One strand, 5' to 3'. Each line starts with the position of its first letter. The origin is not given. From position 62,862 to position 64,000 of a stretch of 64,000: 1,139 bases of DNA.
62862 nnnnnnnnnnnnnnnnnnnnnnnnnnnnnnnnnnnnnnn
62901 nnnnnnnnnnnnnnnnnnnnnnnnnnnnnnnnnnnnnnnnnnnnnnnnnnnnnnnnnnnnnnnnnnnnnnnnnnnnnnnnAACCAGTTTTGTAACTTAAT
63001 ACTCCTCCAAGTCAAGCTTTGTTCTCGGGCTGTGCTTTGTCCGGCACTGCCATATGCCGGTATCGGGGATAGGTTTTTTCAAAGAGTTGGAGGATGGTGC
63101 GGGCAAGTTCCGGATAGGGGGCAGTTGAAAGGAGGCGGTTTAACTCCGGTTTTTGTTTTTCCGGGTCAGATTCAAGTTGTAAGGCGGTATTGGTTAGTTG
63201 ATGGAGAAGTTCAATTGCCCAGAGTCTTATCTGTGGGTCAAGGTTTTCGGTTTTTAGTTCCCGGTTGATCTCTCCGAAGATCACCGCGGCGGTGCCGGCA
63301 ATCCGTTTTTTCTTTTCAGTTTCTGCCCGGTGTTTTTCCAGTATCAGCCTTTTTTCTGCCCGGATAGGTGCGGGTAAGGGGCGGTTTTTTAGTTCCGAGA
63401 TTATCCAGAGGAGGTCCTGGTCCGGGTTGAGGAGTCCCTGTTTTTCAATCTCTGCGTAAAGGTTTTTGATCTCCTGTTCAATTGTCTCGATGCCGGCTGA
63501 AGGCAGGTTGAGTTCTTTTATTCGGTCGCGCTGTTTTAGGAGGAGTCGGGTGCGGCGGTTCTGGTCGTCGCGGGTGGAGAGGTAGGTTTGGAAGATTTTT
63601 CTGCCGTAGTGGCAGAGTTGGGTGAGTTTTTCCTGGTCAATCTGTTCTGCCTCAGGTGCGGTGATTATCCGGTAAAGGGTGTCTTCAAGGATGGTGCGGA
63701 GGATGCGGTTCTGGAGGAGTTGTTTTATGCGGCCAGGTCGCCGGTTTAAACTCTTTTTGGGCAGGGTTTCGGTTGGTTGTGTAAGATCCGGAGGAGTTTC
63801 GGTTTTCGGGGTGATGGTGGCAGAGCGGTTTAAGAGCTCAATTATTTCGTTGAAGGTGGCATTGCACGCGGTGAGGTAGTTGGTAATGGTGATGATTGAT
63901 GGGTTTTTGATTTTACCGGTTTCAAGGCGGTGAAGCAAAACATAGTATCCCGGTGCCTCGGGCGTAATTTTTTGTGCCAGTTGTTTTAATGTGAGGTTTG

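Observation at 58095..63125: Triplicated cis element: conserved 6-bp-arm palindrome with variable spacer + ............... core; copy 1 overlaps the 3' end of an HTH gene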

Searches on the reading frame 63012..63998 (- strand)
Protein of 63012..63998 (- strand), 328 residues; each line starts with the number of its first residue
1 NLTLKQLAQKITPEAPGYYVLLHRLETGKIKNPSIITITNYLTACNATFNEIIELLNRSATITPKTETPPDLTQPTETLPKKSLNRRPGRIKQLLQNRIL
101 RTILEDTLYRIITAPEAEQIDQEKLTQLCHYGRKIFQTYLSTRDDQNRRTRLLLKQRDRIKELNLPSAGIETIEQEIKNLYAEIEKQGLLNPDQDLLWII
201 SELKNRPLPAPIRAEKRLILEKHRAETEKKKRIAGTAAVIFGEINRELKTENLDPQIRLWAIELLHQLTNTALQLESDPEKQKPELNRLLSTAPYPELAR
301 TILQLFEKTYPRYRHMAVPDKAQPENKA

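Call 9: search_protein_families(library=pfam, proteins=[window:63012-63998:-], max_evalue=0.01)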
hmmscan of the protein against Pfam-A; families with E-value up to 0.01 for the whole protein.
window:63012-63998:- (328 aa): 0 families

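Call 11: find_homologous_proteins(query=window:63012-63998:-)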
Query window:63012-63998:- (328 aa): 3 proteins with E <= 0.001 among 3524 candidates.
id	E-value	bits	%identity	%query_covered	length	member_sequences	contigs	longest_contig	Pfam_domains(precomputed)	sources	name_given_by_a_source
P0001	5.3e-186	635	91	100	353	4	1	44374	-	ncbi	-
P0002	1.3e-108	381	57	98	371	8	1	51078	PF13560.13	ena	-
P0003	1.5e-86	308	48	99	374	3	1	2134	PF13560.13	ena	-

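Call 13: find_encoding_contigs(protein=P0001, flank=10000, max_places=6)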
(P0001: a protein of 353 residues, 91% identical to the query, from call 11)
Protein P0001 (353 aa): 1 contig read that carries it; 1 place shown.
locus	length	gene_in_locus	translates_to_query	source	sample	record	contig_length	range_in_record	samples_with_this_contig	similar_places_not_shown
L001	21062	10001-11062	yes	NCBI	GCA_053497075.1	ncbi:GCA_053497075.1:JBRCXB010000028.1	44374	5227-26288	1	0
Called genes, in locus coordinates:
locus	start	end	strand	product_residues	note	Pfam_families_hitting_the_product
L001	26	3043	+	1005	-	PF07517:SecA_DEAD, PF01043:SecA_PP_bind, PF21090:P-loop_SecA, PF07516:SecA_SW, PF02810:SEC-C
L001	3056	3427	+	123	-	-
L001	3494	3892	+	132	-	-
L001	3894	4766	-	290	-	PF00574:CLP_protease, PF25145:NfeD1b_N (weak), PF01343:Peptidase_S49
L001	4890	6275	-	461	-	PF01406:tRNA-synt_1e, PF09334:tRNA-synt_1g (faint), PF09190:DALR_2 (weak), PF23493:CysS_C (weak)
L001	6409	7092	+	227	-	-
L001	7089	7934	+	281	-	PF13349:DUF4097 (faint)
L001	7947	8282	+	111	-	PF14595:Thioredoxin_9 (weak), PF00085:Thioredoxin, PF13098:Thioredoxin_2 (weak)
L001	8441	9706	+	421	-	PF01565:FAD_binding_4, PF02913:FAD-oxidase_C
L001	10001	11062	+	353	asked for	-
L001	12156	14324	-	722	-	PF03415:Peptidase_C11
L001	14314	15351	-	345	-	PF19572:PorV (faint)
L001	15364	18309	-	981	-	-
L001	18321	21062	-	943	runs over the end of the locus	PF13620:CarboxypepD_reg, PF13715:CarbopepD_reg_2, PF07715:Plug (weak), PF00593:TonB_dep_Rec_b-barrel, PF14905:OMP_b-brl_3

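Call 14: find_encoding_contigs(protein=P0002, flank=10000, max_places=6)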
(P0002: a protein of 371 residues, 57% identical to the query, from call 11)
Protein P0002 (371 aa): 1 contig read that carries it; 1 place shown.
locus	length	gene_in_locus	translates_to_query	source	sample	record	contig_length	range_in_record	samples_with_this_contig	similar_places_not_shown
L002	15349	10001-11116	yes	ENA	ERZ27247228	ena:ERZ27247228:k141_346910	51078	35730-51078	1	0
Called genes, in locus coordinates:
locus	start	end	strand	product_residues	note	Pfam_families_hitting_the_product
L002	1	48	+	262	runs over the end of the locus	PF01012:ETF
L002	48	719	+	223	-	PF01121:CoaE, PF13238:AAA_18 (weak)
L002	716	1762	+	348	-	PF00156:Pribosyltran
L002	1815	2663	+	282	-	-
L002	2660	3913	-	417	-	PF13393:tRNA-synt_His, PF00587:tRNA-synt_2b, PF13393:tRNA-synt_His, PF03129:HGTP_anticodon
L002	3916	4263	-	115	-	PF04892:VanZ-LLP1 (weak)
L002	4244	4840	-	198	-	PF01813:ATP-synt_D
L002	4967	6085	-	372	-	-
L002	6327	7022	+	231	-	-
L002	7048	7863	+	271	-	PF13349:DUF4097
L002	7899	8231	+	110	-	PF14595:Thioredoxin_9 (weak), PF00085:Thioredoxin, PF13098:Thioredoxin_2, PF13905:Thioredoxin_8 (faint)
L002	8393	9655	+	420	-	PF01565:FAD_binding_4, PF02913:FAD-oxidase_C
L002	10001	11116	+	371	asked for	PF13560:HTH_31 (faint)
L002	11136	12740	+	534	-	PF01555:N6_N4_Mtase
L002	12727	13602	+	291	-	PF01555:N6_N4_Mtase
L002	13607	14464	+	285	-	-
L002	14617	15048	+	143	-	-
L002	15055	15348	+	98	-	?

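Call 19: find_related_loci(query=A2, collection=genome_contigs, flank=10000)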
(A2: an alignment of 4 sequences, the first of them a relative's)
Query A2 (353 aa) in genome_contigs; peptide patterns used: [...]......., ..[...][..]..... (x = any residue, [..] = any of these).
94 stretches matched a pattern; 1 encode a relative of the query (tblastn E <= 1e-3); 1 distinct loci.
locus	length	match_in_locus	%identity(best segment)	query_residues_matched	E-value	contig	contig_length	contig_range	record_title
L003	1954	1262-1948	49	9-216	6e-62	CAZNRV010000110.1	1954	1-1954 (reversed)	MAG TPA_asm: uncultured bacterium isolate SRP231805_co4_162 genome assembly, contig: k141_275251, whole genome shotgun s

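Call 20: find_related_loci(query=A2, collection=metagenome_contigs, flank=10000)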
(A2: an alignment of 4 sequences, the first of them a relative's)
Query A2 (353 aa) in metagenome_contigs; peptide patterns used: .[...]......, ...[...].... (x = any residue, [..] = any of these).
599 stretches matched a pattern (row limit reached: there are more); 4 encode a relative of the query (tblastn E <= 1e-3); 4 distinct loci.
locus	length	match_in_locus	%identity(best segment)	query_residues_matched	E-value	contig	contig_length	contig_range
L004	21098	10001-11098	56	1-347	5e-123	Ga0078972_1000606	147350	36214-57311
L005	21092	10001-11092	46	10-352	1e-97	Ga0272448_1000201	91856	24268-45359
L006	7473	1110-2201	46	10-352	1e-97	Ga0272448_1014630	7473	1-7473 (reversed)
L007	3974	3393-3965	49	9-178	2e-51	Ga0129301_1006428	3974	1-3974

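Call 27: search_protein_families(library=pfam, proteins=[L004:11136-13583:+, L004:13588-16554:+, L004:16596-18740:-, L005:11130-11528:+, L005:11513-14719:+, L005:15006-15350:+, L005:15343-18744:+, L006:2239-2688:+, L006:2709-4607:+, L006:4594-7338:+], max_evalue=0.001)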
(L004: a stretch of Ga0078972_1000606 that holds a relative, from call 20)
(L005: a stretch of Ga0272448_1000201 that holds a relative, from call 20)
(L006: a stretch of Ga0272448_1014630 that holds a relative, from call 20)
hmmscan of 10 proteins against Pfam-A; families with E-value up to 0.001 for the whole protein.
L004:11136-13583:+ (815 aa): 1 family
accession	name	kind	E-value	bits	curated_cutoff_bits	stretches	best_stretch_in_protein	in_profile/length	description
PF01555.25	N6_N4_Mtase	-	3.4e-39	135.5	26.7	1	399-658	1-217/221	DNA methylase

L004:13588-16554:+ (988 aa): 3 families
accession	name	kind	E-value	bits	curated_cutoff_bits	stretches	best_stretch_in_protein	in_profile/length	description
PF04851.21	ResIII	-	9.4e-15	55.3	22.5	1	123-283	21-162/164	Type III restriction enzyme, res subunit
PF18766.7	SWI2_SNF2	-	7.1e-07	29.5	26.7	1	130-271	23-144/221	SWI2/SNF2 ATPase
PF00270.35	DEAD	-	0.00054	20.2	26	0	132-284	21-161/167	DEAD/DEAH box helicase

L004:16596-18740:- (714 aa): 1 family
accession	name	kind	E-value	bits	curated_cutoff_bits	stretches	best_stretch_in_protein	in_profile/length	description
PF03415.19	Peptidase_C11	-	1e-39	137.6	25.8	1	31-309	1-273/359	Clostripain family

L005:11130-11528:+ (132 aa): 0 families

L005:11513-14719:+ (1068 aa): 8 families
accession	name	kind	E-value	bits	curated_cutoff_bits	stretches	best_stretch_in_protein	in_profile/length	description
PF00271.37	Helicase_C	-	2e-22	80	23.5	1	648-764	3-109/110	Helicase conserved C-terminal domain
PF00176.29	SNF2-rel_dom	-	6.9e-11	42.2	24.9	1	333-499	114-259/290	SNF2-related domain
PF13091.12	PLDc_2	-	1.3e-10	41.7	27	1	53-192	10-132/132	PLD-like domain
PF09565.16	RE_NgoFVII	-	4.1e-06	26.6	23.8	1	48-197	12-154/162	NgoFVII restriction endonuclease N-terminal PLD domain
PF04851.21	ResIII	-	5.4e-06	26.9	22.5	1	250-384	3-163/164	Type III restriction enzyme, res subunit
PF00270.35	DEAD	-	3.9e-05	23.9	26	1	343-387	116-163/167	DEAD/DEAH box helicase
PF13401.12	AAA_22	-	0.00066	20.4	27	0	278-359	14-99/130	AAA domain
PF22590.2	Cas3-like_C_2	-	0.00077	20.2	27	1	664-764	3-104/106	CRISPR-associated nuclease/helicase Cas3, C-terminal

L005:15006-15350:+ (114 aa): 1 family
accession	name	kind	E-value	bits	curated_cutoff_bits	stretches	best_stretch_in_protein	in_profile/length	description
PF01934.22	HepT-like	-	2.7e-27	95.3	23.5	1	13-107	3-120/120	Ribonuclease HepT-like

L005:15343-18744:+ (1133 aa): 5 families
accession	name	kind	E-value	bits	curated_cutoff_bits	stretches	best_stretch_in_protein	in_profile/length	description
PF07669.17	Eco57I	-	1.3e-42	146.2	25.3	1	565-782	1-171/171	Eco57I restriction-modification methylase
PF12950.13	TaqI_C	-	4.3e-20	72.6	26.5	1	905-1071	1-118/118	TaqI-like C-terminal specificity domain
PF02384.22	N6_Mtase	-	7.4e-12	45.6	20.4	1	681-832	118-268/311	N-6 DNA Methylase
PF20473.4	MmeI_Mtase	-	1.1e-05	25.2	27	1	507-750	10-201/259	MmeI, DNA-methyltransferase domain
PF01170.24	UPF0020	-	0.0001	22.5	22.3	0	682-725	114-155/197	RMKL-like, methyltransferase domain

L006:2239-2688:+ (149 aa): 2 families
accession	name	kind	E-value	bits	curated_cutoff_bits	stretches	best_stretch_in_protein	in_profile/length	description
PF01381.28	HTH_3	-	1.6e-06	28.5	23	1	103-140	7-43/55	Helix-turn-helix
PF12844.13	HTH_19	-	9e-06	25.9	30.2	1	103-145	10-51/64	Helix-turn-helix domain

L006:2709-4607:+ (632 aa): 2 families
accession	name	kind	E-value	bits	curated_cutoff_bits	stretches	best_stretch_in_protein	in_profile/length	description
PF01555.25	N6_N4_Mtase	-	1e-39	137.2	26.7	1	201-504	1-211/221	DNA methylase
PF12564.13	TypeIII_RM_meth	-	4.7e-24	84.9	25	1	37-92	1-56/56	Type III restriction/modification enzyme methylation subunit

L006:4594-7338:+ (914 aa): 2 families
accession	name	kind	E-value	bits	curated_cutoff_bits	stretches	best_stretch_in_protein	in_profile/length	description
PF13304.12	AAA_21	-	3.8e-08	34.2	27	1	531-834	108-302/304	AAA domain, putative AbiEii toxin, Type IV TA system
PF13476.12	AAA_23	-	2.4e-06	28.8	27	1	313-518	13-201/201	AAA domain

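Call 28: search_protein_families(library=padloc, proteins=[window:63012-63998:-, L005:11130-11528:+, L006:2239-2688:+, L002:13607-14464:+, L002:14617-15048:+], max_evalue=0.001)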
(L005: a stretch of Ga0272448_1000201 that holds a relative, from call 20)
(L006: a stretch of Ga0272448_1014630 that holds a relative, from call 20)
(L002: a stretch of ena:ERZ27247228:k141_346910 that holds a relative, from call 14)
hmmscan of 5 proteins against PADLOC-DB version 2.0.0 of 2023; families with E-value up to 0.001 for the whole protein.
window:63012-63998:- (328 aa): 0 families

L005:11130-11528:+ (132 aa): 12 families
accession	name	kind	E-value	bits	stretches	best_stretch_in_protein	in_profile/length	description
PDLC03633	MTase_III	-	2.6e-23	80.5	1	9-110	20-120/616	Type III methyltransferase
PDLC03636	MTase_III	-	5.4e-11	40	1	59-107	39-86/575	Type III methyltransferase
PDLC03634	MTase_III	-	9.6e-11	39.3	1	64-105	92-132/621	Type III methyltransferase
PDLC03354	MTase_II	-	6e-10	36.7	1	67-107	61-102/425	Type II methyltransferase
PDLC03635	MTase_III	-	1.5e-08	31.9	1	64-107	216-258/708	Type III methyltransferase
PDLC03641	MTase_III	-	7.4e-08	29.4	1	63-104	101-141/657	Type III methyltransferase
PDLC03644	MTase_III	-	3.5e-07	27.3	1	62-109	34-80/542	Type III methyltransferase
PDLC03640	MTase_III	-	1.4e-05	21.7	1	66-104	43-80/654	Type III methyltransferase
PDLC03637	MTase_III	-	4e-05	20.5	1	66-110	121-164/513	Type III methyltransferase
PDLC03642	MTase_III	-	0.00014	18.7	1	66-103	82-118/528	Type III methyltransferase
PDLC03632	MTase_III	-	0.00016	17.8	1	64-99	160-196/983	Type III methyltransferase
PDLC03639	MTase_III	-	0.00044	16.7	1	66-103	87-123/639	Type III methyltransferase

L006:2239-2688:+ (149 aa): 12 families
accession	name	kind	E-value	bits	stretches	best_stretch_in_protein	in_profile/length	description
PDLC03633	MTase_III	-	8.5e-20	69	1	9-101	20-111/616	Type III methyltransferase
PDLC03636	MTase_III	-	1.4e-09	35.3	1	59-103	39-82/575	Type III methyltransferase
PDLC03634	MTase_III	-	7.2e-09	33.1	1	64-125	92-152/621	Type III methyltransferase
PDLC03354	MTase_II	-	1.4e-08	32.2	1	67-112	61-108/425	Type II methyltransferase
PDLC03635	MTase_III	-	3e-07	27.5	1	64-103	216-254/708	Type III methyltransferase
PDLC03641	MTase_III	-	3.8e-07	27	1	63-123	101-168/657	Type III methyltransferase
PDLC03644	MTase_III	-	5.4e-06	23.4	1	62-103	34-74/542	Type III methyltransferase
PDLC03640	MTase_III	-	4.5e-05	20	1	66-107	43-83/654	Type III methyltransferase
PDLC02926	HTH_VI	-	5.6e-05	21.3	1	104-145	13-53/92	-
PDLC03637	MTase_III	-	0.00024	17.9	1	66-118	121-172/513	Type III methyltransferase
PDLC03632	MTase_III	-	0.00027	17.1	1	64-99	160-196/983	Type III methyltransferase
PDLC03642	MTase_III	-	0.00079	16.2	0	66-103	82-118/528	Type III methyltransferase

L002:13607-14464:+ (285 aa): 0 families

L002:14617-15048:+ (143 aa): 0 families

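Call 34: search_protein_families(library=pfam, proteins=[L005:36-1139:+, L005:1132-2091:+, L005:2110-4590:+, L005:4911-7772:+, L005:7776-9551:+, L005:18935-19249:+, L005:19246-19572:+, L005:19569-19991:+, L005:20002-20808:+], max_evalue=0.001)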
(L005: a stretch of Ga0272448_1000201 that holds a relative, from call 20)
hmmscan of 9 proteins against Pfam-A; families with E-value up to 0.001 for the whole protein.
L005:36-1139:+ (367 aa): 7 families
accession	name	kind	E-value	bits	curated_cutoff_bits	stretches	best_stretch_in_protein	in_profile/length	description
PF00534.26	Glycos_transf_1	-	3.4e-43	147.6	26.4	1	175-337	13-171/172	Glycosyl transferases group 1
PF13692.12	Glyco_trans_1_4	-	2.5e-39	135.2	27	1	178-324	2-142/142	Glycosyl transferases group 1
PF13439.12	Glyco_transf_4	-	5.2e-17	62.8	28.5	1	42-160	39-165/170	Glycosyltransferase Family 4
PF13579.12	Glyco_trans_4_4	-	1.5e-14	55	29.7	1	64-158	60-156/158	Glycosyl transferase 4-like domain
PF13477.12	Glyco_trans_4_2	-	4.5e-11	43.5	23.4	1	65-139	64-139/139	Glycosyl transferase 4-like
PF20706.3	GT4-conflict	-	5.1e-09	36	26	1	160-352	180-385/385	Family 4 Glycosyltransferase in conflict systems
PF13524.12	Glyco_trans_1_2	-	2.6e-07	31.1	25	1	203-352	10-142/144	Glycosyl transferase-like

L005:1132-2091:+ (319 aa): 1 family
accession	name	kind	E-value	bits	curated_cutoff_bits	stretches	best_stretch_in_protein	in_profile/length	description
PF03706.18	LPG_synthase_TM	-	1.9e-15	57.5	33.4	1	20-291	4-292/302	Lysylphosphatidylglycerol synthase TM region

L005:2110-4590:+ (826 aa): 1 family
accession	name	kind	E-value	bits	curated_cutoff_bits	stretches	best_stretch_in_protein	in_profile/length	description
PF09586.16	YfhO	-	5.8e-21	75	28.5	2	721-798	757-835/835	Bacterial membrane protein YfhO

L005:4911-7772:+ (953 aa): 2 families
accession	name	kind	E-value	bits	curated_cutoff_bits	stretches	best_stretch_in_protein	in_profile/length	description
PF13517.12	FG-GAP_3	-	6.8e-25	87.9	26.9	3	157-217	1-60/61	FG-GAP-like repeat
PF01839.29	FG-GAP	-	5.7e-08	32.9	22.1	0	307-320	6-19/37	FG-GAP repeat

L005:7776-9551:+ (591 aa): 5 families
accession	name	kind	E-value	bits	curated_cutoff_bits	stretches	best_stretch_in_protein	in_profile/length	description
PF00691.25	OmpA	-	2.5e-18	66.7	27.2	1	475-574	2-98/98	OmpA family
PF13620.12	CarboxypepD_reg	-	4.2e-06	27.5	32.3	0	302-361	3-65/82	Carboxypeptidase regulatory-like domain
PF13715.12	CarbopepD_reg_2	-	1.6e-05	25.2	32.2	0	305-370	5-70/88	CarboxypepD_reg-like domain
PF03687.19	UPF0164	-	4.5e-05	22.8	21.4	1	26-96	44-112/325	Uncharacterised protein family (UPF0164)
PF05359.17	DUF748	-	0.00072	18.1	50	0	526-550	1013-1037/1037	Domain of Unknown Function (DUF748)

L005:18935-19249:+ (104 aa): 1 family
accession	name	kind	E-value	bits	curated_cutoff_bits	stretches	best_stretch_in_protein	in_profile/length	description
PF01541.30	GIY-YIG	-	1.5e-15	57.7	22.6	1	1-68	1-71/78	GIY-YIG catalytic domain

L005:19246-19572:+ (108 aa): 3 families
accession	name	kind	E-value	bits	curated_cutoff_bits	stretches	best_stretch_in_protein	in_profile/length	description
PF01909.29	NTP_transf_2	-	1.4e-12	48.2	21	1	7-93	4-82/93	Nucleotidyltransferase domain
PF18765.7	Polbeta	-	1.4e-12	48.1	26.9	1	13-78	5-70/93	Polymerase beta, Nucleotidyltransferase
PF22600.2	MTPAP-like_central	-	0.00086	19.8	27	1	2-72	24-87/139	Poly(A) RNA polymerase, mitochondrial-like, central palm domain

L005:19569-19991:+ (140 aa): 1 family
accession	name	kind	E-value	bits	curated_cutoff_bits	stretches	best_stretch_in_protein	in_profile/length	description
PF05168.19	HEPN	-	2.9e-24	85.9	22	1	14-129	3-114/117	HEPN domain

L005:20002-20808:+ (268 aa): 0 families

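Call 47: predict_structure(alignment_id=A2)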
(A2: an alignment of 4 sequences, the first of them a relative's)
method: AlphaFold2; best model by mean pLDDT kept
length: 353 residues; sequences in the alignment: 4
mean_pLDDT: 74.6   pTM: 0.55
mean pLDDT of the five models: 74.6, 65.6, 64.4, 62.1, 53.8
residues with pLDDT >= 90: 19; 70-90: 234; 50-70: 61; < 50: 39
segments of 3 or more residues with pLDDT < 50: 1-4, 85-111, 347-353
pLDDT, mean of each block of 10 residues (from residue 1): 55 85 90 86 87 76 82 76 50 37 37 59 80 87 82 88 82 81 63 82 84 61 59 73 81 77 79 73 86 86 86 87 89 84 56 32
secondary structure, 60 per line:
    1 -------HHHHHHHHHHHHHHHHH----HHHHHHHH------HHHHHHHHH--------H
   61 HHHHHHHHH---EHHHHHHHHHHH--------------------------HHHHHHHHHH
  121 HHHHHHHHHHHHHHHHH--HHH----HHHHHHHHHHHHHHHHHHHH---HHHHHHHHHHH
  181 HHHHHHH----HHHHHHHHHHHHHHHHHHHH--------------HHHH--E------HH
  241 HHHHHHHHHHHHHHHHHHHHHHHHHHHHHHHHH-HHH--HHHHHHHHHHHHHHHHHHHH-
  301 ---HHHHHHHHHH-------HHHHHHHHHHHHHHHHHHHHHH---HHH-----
elements in order: H8-24 H29-36 H43-51 H60-69 H74-84 H111-137 H147-166 H170-187 H192-211 H226-229 H239-273 H280-299 H304-313 H321-342
